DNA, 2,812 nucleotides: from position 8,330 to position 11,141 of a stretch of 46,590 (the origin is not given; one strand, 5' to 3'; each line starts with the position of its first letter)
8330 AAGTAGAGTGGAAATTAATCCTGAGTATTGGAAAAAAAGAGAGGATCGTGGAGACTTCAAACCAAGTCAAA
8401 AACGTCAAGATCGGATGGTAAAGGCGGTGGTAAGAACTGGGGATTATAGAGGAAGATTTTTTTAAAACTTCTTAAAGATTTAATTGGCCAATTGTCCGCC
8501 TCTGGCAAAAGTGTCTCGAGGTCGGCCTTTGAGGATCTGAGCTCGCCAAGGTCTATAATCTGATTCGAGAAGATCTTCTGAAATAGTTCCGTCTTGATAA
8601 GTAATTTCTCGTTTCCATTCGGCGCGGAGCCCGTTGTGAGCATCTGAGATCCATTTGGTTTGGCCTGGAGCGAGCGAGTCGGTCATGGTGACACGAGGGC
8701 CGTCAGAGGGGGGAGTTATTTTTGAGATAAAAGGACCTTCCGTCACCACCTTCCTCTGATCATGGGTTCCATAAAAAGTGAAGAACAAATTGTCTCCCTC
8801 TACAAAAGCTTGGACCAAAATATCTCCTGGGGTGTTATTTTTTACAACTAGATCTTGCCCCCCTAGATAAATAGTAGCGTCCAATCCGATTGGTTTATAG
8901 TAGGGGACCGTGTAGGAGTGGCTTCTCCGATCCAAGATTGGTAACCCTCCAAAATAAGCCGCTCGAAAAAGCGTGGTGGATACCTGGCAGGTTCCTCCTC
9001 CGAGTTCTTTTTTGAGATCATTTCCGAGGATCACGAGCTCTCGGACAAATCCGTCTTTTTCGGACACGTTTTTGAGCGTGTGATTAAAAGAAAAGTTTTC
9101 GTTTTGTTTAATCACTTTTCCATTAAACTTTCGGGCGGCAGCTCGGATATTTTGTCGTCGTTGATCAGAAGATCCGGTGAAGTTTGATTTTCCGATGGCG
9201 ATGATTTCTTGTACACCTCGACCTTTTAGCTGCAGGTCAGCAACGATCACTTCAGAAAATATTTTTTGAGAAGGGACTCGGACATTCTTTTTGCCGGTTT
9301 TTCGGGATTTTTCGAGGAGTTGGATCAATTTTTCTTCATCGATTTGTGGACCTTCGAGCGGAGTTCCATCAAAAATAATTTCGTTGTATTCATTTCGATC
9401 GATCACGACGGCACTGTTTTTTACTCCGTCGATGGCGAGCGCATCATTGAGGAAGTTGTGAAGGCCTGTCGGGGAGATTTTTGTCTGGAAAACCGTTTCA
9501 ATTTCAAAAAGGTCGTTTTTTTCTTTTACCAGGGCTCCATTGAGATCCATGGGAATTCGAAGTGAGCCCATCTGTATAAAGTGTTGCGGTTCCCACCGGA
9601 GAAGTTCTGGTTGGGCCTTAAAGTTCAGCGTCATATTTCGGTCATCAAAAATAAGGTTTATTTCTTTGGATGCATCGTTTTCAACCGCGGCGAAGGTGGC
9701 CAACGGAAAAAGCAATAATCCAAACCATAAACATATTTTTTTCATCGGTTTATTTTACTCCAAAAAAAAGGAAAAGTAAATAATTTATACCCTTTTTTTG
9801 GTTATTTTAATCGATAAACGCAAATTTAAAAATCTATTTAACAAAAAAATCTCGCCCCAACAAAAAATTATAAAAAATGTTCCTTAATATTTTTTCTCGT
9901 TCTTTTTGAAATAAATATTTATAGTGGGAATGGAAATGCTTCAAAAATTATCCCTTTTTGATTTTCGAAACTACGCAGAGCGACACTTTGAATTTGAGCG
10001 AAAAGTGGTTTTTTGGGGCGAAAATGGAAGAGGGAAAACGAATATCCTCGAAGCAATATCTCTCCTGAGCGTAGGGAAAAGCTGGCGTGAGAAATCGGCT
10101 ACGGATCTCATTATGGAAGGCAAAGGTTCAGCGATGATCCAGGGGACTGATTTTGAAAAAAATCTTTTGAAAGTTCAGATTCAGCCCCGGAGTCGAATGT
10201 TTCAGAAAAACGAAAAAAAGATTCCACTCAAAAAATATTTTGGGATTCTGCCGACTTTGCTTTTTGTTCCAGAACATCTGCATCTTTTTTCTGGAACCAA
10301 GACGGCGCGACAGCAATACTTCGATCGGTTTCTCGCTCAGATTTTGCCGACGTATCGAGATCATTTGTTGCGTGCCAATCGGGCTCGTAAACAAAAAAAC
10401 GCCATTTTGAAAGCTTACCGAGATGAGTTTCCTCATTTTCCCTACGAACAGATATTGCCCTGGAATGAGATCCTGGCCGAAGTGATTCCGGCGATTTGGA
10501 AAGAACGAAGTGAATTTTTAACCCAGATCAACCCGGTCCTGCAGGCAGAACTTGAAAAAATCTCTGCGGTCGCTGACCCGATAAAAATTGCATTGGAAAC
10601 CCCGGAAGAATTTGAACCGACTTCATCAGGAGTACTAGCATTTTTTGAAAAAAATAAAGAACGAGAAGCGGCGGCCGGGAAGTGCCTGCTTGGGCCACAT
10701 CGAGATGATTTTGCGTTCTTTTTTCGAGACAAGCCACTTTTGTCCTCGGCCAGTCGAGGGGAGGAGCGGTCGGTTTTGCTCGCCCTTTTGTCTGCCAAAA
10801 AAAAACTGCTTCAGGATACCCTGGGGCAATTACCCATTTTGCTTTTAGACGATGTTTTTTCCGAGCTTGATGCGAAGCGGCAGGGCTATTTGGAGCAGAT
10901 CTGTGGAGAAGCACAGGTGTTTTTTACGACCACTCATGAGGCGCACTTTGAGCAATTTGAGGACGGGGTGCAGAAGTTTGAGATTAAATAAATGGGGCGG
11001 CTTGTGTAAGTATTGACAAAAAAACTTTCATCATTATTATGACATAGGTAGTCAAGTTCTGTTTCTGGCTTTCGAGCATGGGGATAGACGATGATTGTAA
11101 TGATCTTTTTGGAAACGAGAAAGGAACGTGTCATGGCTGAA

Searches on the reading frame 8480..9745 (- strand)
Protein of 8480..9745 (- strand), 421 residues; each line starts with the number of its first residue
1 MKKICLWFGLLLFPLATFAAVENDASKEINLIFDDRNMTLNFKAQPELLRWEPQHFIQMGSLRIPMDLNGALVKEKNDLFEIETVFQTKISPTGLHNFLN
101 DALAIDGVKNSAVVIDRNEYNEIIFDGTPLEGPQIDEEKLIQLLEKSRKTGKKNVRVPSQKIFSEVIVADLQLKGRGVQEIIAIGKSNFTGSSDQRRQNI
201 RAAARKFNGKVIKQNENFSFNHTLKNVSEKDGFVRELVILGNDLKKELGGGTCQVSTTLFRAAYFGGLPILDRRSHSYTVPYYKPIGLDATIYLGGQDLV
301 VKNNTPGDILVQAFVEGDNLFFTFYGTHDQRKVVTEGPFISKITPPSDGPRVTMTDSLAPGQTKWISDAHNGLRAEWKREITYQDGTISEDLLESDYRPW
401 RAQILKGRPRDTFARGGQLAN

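Call 13: search_protein_families(library=pfam, proteins=[window:8480-9745:-], max_evalue=0.00001)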
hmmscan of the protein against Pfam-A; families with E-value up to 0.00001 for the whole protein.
window:8480-9745:- (421 aa): 1 family
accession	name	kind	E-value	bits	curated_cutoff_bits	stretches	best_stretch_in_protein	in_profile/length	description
PF04294.18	VanW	-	3.4e-39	133.8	27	1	195-325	1-130/130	VanW like protein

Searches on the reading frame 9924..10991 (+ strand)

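Call 13: search_protein_families(library=pfam, proteins=[window:9924-10991:+], max_evalue=0.00001)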
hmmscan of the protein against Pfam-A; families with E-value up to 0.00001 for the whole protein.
window:9924-10991:+ (355 aa): 3 families
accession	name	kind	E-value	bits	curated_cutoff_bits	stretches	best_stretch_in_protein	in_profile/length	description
PF02463.25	SMC_N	-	1.6e-15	57.6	40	1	5-347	1-207/220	RecF/RecN/SMC N terminal domain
PF13476.12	AAA_23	-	3.5e-08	34.8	27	1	8-75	1-68/201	AAA domain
PF13175.12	AAA_15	-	7.5e-06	26.2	32.1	0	5-106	1-83/374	AAA ATPase domain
